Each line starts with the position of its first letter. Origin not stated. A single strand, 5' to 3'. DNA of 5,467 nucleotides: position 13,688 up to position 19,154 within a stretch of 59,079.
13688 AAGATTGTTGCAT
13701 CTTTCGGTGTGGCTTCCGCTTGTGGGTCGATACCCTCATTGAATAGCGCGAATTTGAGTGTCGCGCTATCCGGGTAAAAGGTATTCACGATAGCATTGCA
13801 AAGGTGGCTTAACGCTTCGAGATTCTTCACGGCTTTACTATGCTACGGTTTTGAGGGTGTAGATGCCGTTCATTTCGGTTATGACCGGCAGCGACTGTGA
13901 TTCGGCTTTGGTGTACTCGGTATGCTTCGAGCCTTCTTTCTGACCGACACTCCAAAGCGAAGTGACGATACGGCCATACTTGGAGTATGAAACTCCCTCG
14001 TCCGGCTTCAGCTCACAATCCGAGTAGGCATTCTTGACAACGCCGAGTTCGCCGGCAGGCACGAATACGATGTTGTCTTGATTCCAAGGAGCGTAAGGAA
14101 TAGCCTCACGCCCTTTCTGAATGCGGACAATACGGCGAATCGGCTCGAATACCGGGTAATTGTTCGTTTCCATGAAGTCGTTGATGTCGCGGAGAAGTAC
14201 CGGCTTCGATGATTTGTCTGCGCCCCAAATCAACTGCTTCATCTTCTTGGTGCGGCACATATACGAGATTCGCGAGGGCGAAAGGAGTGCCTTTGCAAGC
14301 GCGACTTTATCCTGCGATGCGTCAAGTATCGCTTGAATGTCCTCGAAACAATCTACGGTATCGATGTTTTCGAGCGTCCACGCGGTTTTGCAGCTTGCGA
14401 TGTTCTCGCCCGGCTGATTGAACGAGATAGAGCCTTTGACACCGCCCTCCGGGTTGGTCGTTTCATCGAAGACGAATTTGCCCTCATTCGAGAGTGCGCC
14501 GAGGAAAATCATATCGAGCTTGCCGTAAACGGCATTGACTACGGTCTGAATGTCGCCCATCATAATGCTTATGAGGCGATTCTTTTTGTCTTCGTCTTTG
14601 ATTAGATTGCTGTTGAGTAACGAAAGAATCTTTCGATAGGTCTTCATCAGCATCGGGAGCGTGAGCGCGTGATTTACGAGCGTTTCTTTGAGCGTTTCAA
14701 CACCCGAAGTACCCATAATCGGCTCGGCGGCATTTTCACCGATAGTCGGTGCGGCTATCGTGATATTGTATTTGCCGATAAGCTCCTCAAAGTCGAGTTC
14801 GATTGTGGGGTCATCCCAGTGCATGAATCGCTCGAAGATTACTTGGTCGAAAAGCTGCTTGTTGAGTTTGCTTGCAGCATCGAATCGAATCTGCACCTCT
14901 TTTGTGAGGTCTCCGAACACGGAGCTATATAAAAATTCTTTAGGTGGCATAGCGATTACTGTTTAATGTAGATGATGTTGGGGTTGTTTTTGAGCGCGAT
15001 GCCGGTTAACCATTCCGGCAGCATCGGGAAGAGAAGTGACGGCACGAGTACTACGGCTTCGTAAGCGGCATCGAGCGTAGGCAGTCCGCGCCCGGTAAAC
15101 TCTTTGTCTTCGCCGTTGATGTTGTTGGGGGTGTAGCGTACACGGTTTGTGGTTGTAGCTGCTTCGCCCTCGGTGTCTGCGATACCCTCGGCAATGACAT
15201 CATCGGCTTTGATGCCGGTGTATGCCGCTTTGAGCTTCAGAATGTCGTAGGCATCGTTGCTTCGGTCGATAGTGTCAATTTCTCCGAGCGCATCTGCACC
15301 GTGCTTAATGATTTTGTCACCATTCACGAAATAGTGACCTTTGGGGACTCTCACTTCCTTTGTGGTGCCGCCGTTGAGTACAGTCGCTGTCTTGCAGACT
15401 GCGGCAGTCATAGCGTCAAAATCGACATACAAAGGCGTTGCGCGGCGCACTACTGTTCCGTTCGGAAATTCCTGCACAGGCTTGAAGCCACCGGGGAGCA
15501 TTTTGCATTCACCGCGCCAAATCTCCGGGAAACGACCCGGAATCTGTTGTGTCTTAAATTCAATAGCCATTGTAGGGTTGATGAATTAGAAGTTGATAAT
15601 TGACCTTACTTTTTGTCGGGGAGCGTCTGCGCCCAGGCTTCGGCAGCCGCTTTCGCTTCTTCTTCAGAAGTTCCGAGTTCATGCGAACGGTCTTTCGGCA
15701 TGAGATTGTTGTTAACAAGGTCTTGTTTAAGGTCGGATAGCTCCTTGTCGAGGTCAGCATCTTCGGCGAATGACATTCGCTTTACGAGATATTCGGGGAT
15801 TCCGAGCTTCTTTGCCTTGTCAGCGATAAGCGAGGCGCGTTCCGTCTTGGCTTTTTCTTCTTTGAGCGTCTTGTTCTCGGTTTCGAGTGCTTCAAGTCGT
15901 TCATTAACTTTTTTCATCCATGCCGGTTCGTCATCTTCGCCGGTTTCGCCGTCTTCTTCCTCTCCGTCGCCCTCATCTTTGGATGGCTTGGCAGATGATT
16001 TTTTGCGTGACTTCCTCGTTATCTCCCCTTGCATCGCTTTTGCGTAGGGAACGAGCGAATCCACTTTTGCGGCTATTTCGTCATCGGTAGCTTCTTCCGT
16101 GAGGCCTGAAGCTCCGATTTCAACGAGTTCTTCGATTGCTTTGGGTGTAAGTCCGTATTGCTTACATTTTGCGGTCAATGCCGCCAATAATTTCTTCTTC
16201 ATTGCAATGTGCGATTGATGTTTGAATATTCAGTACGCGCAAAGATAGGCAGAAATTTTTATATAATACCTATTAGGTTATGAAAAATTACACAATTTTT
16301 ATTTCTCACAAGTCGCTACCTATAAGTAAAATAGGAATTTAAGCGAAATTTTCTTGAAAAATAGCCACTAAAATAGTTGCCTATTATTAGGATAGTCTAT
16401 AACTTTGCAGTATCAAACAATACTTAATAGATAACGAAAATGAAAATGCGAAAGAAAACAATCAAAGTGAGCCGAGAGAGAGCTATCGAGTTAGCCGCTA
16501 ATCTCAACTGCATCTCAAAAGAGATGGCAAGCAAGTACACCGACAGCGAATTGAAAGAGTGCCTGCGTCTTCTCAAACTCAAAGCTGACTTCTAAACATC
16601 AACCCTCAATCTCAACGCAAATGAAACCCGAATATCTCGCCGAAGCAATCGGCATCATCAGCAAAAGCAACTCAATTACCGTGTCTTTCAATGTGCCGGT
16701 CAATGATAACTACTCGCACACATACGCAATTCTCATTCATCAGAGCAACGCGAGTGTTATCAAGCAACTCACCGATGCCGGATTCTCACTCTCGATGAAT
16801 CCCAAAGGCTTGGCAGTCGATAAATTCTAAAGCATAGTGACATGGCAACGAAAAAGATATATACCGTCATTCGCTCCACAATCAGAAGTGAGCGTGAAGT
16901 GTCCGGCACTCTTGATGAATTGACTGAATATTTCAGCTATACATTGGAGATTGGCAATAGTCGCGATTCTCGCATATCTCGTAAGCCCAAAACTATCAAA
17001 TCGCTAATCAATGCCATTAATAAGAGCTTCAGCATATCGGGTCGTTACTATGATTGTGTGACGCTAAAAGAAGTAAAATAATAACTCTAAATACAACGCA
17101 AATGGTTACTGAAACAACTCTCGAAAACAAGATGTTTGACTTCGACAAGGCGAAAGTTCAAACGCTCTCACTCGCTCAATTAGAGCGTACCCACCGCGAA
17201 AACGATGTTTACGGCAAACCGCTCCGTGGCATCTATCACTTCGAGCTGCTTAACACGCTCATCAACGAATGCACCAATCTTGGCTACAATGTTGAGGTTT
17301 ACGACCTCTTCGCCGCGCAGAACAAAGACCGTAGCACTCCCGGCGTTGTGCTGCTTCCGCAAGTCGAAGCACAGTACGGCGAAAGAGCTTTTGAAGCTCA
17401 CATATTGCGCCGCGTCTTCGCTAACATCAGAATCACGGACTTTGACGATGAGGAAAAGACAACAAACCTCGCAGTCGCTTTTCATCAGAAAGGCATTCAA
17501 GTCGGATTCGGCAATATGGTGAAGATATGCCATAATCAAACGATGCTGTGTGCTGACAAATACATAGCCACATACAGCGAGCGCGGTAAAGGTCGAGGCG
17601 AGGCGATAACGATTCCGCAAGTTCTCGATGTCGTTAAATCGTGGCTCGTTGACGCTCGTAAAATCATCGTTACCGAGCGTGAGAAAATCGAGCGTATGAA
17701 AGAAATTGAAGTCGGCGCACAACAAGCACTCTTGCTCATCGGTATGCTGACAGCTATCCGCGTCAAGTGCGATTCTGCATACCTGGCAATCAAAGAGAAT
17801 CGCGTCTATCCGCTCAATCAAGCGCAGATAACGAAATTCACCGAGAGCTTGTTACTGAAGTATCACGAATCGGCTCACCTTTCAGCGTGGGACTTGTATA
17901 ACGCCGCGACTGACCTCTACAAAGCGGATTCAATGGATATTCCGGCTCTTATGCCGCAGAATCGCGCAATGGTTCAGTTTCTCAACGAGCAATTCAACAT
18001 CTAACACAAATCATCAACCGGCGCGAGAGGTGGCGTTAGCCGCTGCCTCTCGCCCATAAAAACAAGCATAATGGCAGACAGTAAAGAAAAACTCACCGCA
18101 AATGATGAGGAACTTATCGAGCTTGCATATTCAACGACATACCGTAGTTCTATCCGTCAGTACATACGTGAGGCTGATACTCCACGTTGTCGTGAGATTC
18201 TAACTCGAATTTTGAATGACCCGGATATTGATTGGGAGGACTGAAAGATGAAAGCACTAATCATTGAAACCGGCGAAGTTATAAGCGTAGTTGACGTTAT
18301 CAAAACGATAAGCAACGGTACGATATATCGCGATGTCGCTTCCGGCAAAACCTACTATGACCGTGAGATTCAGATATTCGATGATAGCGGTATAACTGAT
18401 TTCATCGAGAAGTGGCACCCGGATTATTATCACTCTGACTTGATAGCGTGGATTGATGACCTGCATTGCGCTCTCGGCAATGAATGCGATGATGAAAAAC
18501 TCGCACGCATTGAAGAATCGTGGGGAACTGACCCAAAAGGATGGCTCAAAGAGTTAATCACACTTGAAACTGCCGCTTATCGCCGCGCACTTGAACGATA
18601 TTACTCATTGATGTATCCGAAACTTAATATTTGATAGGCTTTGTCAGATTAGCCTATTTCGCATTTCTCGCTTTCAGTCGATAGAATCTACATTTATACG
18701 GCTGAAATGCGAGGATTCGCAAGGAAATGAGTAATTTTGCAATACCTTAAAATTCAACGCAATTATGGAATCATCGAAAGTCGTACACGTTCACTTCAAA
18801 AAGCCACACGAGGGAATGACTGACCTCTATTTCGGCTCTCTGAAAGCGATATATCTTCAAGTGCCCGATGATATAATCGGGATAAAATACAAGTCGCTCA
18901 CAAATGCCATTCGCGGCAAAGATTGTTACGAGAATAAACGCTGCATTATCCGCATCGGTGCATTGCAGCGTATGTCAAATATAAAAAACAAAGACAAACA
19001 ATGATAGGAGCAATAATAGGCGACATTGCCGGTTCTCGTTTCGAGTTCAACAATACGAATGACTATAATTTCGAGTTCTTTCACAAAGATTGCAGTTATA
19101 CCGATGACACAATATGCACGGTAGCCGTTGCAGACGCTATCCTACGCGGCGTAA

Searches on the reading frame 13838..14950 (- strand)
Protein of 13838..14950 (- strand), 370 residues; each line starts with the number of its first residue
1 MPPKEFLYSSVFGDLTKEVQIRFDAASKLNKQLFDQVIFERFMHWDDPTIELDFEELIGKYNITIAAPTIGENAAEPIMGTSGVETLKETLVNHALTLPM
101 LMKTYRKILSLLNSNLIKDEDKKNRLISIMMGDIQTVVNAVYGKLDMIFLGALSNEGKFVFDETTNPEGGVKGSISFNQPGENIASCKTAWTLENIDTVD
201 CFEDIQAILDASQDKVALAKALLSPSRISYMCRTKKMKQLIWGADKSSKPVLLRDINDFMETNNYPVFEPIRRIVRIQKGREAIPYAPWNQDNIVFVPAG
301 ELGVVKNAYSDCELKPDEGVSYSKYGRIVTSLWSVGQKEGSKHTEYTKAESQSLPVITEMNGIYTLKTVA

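Call 42: search_protein_families(library=phrogs, proteins=[window:13838-14950:-], max_evalue=0.00001)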
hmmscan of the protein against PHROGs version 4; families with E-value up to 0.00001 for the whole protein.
window:13838-14950:- (370 aa): 1 family
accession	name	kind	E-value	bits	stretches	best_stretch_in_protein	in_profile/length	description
phrog_29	-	head and packaging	6.6e-15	56.2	1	30-368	45-358/439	major head protein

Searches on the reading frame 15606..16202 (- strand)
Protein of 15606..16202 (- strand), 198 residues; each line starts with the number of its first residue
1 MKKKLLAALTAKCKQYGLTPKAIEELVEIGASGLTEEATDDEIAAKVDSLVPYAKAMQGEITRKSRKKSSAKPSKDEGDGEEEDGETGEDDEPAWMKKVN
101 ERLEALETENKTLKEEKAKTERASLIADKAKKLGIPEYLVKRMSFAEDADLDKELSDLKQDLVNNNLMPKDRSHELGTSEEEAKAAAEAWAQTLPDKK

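Call 42: search_protein_families(library=phrogs, proteins=[window:15606-16202:-], max_evalue=0.00001)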
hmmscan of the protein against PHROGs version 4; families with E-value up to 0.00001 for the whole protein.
window:15606-16202:- (198 aa): 1 family
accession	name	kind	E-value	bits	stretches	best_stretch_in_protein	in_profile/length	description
phrog_5824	-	unknown function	1.3e-21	78.4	1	1-187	1-213/228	-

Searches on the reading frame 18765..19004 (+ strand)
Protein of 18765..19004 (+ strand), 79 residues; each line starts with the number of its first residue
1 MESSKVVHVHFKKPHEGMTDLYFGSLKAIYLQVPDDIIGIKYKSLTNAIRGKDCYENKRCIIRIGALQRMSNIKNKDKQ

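Call 3: search_protein_families(library=pfam, proteins=[window:18765-19004:+], max_evalue=0.01)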
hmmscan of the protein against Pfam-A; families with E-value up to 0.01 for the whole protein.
window:18765-19004:+ (79 aa): 0 families

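Call 4: search_protein_families(library=phrogs, proteins=[window:18765-19004:+], max_evalue=0.001)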
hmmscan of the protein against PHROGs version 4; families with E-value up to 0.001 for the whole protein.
window:18765-19004:+ (79 aa): 1 family
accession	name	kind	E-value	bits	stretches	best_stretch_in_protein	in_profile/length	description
phrog_10608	-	unknown function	1.2e-19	71.3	1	1-76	2-79/81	-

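Call 82: search_protein_families(library=ncbifam, proteins=[window:18765-19004:+], max_evalue=0.1)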
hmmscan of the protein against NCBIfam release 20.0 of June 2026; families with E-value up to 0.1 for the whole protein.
window:18765-19004:+ (79 aa): 0 families
